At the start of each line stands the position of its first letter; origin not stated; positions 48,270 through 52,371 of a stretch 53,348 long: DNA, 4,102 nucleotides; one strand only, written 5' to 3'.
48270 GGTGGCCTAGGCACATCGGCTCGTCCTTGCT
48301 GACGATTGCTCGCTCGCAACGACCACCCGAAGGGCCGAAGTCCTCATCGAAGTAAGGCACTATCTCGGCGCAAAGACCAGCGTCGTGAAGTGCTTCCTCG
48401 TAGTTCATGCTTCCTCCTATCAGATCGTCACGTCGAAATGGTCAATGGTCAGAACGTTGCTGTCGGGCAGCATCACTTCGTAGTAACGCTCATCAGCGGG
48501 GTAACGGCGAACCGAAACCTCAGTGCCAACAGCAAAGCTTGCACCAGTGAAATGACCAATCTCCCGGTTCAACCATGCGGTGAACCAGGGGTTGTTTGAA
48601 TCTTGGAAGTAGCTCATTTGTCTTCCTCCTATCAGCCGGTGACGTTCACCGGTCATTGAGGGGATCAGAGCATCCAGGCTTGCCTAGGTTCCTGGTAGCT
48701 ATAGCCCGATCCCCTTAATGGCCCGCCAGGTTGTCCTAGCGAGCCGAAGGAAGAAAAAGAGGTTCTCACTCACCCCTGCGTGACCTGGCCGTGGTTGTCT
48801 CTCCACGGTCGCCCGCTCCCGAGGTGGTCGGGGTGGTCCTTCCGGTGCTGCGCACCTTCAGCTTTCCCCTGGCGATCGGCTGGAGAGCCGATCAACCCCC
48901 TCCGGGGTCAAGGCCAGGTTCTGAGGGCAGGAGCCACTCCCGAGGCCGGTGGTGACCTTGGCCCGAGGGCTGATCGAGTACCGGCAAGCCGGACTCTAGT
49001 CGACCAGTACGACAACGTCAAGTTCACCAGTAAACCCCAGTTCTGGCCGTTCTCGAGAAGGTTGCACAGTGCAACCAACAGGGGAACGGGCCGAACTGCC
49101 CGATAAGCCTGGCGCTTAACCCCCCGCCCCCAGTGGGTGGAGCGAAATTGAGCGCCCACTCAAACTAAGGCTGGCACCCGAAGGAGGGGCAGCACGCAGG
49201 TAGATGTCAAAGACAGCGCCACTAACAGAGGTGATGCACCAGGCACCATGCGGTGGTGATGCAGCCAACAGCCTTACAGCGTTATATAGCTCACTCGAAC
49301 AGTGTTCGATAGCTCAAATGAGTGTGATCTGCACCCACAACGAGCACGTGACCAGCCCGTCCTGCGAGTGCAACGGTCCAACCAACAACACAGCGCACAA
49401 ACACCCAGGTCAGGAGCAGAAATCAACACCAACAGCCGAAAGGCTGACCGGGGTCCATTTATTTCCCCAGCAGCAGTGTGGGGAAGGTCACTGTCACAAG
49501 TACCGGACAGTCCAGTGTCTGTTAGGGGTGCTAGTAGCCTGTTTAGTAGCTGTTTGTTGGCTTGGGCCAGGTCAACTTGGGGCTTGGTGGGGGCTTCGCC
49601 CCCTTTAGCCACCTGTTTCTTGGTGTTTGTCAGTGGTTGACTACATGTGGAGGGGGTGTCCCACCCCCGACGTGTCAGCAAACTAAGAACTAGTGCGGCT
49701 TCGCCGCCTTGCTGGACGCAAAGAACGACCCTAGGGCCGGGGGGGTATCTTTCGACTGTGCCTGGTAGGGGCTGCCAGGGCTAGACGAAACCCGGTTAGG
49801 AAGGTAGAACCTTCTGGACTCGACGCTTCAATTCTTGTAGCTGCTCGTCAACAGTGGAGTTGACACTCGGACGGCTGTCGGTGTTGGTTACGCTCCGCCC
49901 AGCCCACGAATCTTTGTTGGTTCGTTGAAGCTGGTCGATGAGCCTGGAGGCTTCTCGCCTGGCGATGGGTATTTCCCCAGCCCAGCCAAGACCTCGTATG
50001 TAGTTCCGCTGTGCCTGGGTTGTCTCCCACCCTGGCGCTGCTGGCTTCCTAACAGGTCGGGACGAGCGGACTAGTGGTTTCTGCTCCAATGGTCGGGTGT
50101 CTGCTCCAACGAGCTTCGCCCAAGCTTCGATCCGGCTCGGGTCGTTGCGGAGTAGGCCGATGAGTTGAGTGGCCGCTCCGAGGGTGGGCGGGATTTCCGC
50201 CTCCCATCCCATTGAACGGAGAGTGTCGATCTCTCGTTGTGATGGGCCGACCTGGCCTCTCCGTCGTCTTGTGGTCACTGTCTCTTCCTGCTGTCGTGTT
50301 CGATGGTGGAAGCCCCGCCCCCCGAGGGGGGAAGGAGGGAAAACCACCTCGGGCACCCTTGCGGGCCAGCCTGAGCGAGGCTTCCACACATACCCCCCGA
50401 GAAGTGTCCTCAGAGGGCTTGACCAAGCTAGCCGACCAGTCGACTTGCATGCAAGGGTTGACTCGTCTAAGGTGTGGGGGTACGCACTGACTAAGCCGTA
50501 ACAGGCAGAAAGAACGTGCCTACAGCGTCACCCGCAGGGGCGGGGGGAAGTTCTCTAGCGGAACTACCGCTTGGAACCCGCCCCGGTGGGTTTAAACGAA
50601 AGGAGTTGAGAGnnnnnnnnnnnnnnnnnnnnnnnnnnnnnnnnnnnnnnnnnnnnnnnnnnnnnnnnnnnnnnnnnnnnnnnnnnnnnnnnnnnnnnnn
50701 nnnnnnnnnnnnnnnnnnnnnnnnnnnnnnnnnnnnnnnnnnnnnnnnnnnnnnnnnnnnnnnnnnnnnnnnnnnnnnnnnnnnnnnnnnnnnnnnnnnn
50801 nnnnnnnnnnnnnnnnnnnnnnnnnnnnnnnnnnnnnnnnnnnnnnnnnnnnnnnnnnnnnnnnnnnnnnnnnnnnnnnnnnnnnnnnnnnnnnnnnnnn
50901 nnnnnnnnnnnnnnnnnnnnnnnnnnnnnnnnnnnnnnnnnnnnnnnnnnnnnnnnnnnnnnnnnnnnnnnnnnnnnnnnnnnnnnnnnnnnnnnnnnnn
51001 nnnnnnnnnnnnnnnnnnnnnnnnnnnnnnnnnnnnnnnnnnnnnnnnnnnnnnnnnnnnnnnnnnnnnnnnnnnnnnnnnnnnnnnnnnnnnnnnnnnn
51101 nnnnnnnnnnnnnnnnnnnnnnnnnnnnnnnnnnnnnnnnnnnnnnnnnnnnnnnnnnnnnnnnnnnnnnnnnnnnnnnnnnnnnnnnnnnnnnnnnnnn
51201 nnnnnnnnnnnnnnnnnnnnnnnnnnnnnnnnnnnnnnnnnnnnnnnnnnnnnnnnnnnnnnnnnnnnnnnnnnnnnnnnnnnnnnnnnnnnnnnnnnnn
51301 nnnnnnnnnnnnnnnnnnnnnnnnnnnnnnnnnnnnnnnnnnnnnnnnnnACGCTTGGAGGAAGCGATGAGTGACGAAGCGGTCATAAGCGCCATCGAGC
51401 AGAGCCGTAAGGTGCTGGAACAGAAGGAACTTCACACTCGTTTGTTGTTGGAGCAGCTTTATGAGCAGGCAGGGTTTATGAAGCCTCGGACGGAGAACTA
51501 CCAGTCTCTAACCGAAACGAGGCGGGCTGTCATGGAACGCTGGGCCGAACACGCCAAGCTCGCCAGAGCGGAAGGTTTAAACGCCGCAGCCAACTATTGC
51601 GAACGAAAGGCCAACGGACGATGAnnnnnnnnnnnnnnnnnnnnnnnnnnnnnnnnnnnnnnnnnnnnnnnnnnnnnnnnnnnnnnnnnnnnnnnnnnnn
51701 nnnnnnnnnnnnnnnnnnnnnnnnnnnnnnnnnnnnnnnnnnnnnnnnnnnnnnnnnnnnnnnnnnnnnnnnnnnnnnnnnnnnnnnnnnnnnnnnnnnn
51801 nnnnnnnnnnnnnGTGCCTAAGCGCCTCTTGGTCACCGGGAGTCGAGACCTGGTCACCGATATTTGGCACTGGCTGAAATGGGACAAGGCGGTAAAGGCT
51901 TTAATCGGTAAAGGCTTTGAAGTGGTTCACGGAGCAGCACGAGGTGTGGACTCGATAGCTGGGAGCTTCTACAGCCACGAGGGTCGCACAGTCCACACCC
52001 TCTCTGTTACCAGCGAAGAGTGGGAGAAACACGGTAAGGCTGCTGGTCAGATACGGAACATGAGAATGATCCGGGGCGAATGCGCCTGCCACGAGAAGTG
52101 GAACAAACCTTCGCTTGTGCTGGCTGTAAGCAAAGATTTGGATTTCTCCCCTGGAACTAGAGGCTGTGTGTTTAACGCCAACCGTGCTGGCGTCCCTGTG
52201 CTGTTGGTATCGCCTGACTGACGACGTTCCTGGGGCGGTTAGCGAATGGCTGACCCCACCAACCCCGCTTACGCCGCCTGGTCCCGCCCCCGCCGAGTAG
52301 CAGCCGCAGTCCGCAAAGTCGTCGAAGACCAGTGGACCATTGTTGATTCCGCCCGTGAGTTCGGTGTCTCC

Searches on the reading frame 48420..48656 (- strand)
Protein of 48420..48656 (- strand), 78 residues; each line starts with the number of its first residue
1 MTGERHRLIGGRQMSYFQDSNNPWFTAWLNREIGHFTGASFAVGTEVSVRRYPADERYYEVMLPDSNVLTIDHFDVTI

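Call 10: search_protein_families(library=pfam, proteins=[window:48420-48656:-], max_evalue=0.01)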
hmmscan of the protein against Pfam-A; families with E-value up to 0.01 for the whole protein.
window:48420-48656:- (78 aa): 0 families

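Call 14: find_related_loci(query=window:48420-48656:-, collection=viral_contigs, flank=6000)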
Query window:48420-48656:- (78 aa) in viral_contigs; peptide patterns used: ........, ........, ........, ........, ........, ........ (x = any residue, [..] = any of these).
13 stretches matched a pattern, but none encodes a relative of the query by tblastn (E <= 1e-3).

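Call 107: find_encoding_contigs(protein=window:48420-48617:-, flank=2500, max_places=10)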
Protein window:48420-48617:- (65 aa): 10 contigs read that carry it; 6 places shown.
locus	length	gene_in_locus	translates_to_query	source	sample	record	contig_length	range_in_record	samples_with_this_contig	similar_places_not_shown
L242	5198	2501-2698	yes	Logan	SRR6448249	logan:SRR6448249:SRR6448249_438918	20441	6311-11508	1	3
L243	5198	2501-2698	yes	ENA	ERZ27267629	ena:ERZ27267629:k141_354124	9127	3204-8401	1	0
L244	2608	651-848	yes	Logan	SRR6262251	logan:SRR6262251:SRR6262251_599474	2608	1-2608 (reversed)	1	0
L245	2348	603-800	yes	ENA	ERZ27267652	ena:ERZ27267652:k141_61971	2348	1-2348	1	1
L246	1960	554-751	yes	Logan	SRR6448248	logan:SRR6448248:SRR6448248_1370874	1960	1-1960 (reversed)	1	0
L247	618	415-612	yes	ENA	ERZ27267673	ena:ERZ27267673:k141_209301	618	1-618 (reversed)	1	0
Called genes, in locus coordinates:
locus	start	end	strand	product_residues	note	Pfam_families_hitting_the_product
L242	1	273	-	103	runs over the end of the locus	-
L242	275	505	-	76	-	-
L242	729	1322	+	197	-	-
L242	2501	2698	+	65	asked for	-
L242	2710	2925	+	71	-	-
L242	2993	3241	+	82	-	-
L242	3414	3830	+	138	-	-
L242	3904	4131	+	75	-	PF24192:DUF7417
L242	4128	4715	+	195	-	-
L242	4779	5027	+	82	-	-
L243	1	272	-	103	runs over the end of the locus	-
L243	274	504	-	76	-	-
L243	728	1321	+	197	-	-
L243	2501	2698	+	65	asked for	-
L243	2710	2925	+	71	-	-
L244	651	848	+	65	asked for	-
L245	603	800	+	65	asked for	-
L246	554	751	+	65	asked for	-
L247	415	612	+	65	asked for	-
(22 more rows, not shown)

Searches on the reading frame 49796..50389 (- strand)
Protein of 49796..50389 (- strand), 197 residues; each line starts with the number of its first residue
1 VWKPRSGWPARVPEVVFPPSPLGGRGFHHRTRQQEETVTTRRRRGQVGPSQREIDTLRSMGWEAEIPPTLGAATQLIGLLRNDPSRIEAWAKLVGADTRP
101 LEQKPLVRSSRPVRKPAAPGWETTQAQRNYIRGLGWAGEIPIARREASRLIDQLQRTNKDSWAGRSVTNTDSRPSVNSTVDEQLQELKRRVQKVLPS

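Call 10: search_protein_families(library=pfam, proteins=[window:49796-50389:-], max_evalue=0.01)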
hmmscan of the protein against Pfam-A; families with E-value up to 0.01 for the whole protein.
window:49796-50389:- (197 aa): 0 families

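Call 13: find_related_loci(query=window:49796-50389:-, collection=viral_contigs, flank=6000)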
Query window:49796-50389:- (197 aa) in viral_contigs; peptide patterns used: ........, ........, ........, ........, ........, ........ (x = any residue, [..] = any of these).
24 stretches matched a pattern; 1 encode a relative of the query (tblastn E <= 1e-3); 1 distinct loci.
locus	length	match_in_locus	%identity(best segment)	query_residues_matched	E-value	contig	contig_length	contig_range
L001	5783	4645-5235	99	1-197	2e-129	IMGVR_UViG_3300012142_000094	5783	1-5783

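Call 16: find_homologous_proteins(query=window:49796-50389:-)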
Query window:49796-50389:- (197 aa): 1 proteins with E <= 0.001 among 423 candidates.
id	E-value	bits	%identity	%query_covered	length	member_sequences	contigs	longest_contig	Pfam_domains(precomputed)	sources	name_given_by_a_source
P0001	1.5e-124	431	100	100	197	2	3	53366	-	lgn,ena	-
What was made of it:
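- Tried and rejected: The flanking 197-aa and 78-aa proteins find only near-identical copies (calls 13, 14, 16).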

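Call 24: find_encoding_contigs(protein=P0001, flank=3000, max_places=6)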
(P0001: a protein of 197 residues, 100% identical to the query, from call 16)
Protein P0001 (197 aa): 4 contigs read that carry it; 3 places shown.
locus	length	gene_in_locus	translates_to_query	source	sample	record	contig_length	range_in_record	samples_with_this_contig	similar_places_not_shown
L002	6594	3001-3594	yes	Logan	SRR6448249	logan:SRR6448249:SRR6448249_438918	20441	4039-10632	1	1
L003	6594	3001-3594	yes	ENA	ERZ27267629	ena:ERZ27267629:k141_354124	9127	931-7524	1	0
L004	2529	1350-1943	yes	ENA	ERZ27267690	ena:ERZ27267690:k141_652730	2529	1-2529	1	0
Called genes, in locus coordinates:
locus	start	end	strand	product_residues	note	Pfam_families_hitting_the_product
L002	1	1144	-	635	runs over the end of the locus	-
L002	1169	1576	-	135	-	-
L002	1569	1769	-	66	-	-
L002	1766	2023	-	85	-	-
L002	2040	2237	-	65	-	-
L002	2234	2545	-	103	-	-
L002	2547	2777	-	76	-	-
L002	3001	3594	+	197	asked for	-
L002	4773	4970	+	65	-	-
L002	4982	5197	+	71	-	-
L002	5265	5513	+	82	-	-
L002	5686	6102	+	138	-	-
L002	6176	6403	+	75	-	PF24192:DUF7417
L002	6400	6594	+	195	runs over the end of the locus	-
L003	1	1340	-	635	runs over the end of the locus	-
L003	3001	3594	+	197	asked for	-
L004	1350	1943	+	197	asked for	-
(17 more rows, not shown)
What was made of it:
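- Checked: Gene callers used for three public assemblies of the same phage call nothing there (calls 24, 107).
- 49796..50389 (-): 197-aa gene bounding the region, with two DUF3072-like helix repeats. Called in all assemblies (call 24).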

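Call 65: search_protein_families(library=ncbifam, proteins=[window:49796-50389:-], max_evalue=0.01)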
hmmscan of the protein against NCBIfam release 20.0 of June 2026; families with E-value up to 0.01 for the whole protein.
window:49796-50389:- (197 aa): 0 families

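Call 98: search_protein_representatives(protein=window:49796-50389:-)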
Query: 197 residues. Proteins with E-value up to 0.001 (for the whole library): 9; up to 1e-10: 1; up to 1e-30: 1. The best 9 are listed.
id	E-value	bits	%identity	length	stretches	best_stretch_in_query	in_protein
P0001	4.8e-125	431.4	100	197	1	1-197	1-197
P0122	2.4e-07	47.3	40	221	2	123-172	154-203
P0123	1.3e-05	41.6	34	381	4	109-159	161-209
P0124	1.4e-05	41.5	42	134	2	124-161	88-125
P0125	1.3e-04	38.3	42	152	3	124-154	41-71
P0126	1.7e-04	37.9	46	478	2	122-161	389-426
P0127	2.3e-04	37.5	38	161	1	76-157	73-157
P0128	2.5e-04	37.4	47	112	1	113-163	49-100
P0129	4.9e-04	36.4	30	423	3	94-166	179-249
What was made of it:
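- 49796..50389 (-): It is an orphan at word-index sensitivity (call 16), but HMMER finds 8 weak homologues on the repeat, best E = 2.4e-7 (call 98).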

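Call 99: search_protein_families(library=pfam, proteins=[P0122, P0123, P0124, P0125, P0126, P0127, P0128, P0129], max_evalue=0.01)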
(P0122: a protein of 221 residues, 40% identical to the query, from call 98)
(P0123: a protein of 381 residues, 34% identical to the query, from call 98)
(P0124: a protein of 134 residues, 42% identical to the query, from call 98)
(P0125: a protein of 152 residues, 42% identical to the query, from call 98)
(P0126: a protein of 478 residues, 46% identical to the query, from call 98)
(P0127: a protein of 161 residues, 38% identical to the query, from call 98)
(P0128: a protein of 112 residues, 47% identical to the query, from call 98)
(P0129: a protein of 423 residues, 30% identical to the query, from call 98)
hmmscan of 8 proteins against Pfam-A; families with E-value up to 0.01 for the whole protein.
P0122 (221 aa): 1 family
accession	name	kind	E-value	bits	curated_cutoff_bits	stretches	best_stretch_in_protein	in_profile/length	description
PF16288.11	DUF4934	-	0.004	17.7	27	0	159-184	52-77/102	Domain of unknown function (DUF4934)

P0123 (381 aa): 1 family
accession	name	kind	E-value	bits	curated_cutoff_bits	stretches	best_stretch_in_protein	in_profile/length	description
PF01614.24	IclR_C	-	7.3e-07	29.3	24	0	221-267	72-118/174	Bacterial transcriptional regulator IclR C-terminal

P0124 (134 aa): 1 family
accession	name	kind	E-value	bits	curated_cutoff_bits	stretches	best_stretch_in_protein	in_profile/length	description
PF11272.13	DUF3072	-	0.00032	20.9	27.5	0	40-74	14-52/56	Protein of unknown function (DUF3072)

P0125 (152 aa): 1 family
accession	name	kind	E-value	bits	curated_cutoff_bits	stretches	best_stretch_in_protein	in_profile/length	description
PF09850.14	DotU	-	0.0055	16.8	27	0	88-149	125-202/205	Type VI secretion system protein DotU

P0126 (478 aa): 0 families

P0127 (161 aa): 0 families

P0128 (112 aa): 0 families

P0129 (423 aa): 1 family
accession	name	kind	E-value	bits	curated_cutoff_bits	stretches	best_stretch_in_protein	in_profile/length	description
PF08644.17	SPT16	-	6.7e-05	23.7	25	0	260-312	53-103/112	FACT complex subunit (SPT16/CDC68)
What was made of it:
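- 49796..50389 (-): One homologue weakly matches DUF3072 (call 99).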

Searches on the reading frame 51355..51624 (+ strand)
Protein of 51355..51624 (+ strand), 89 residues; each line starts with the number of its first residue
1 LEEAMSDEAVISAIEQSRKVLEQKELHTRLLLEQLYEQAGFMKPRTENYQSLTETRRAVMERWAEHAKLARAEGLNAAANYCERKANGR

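Call 111: search_protein_families(library=pfam, proteins=[window:51355-51624:+], max_evalue=0.05)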
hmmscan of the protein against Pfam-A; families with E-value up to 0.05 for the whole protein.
window:51355-51624:+ (89 aa): 1 family
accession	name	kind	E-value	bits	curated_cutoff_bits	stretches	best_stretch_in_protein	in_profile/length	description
PF01610.23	DDE_Tnp_ISL3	-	0.032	14.5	23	1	15-88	153-229/240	Transposase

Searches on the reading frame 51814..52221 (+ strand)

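Call 10: search_protein_families(library=pfam, proteins=[window:51814-52221:+], max_evalue=0.01)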
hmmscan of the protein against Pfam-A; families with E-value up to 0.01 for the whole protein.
window:51814-52221:+ (135 aa): 2 families
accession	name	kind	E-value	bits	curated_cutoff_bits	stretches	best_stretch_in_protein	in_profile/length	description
PF10686.14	YAcAr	-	0.00081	19.6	28.2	1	4-57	2-53/66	YspA, cpYpsA-related SLOG family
PF02481.21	DNA_processg_A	-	0.00093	18.9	29.6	1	7-64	49-105/212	DNA recombination-mediator protein A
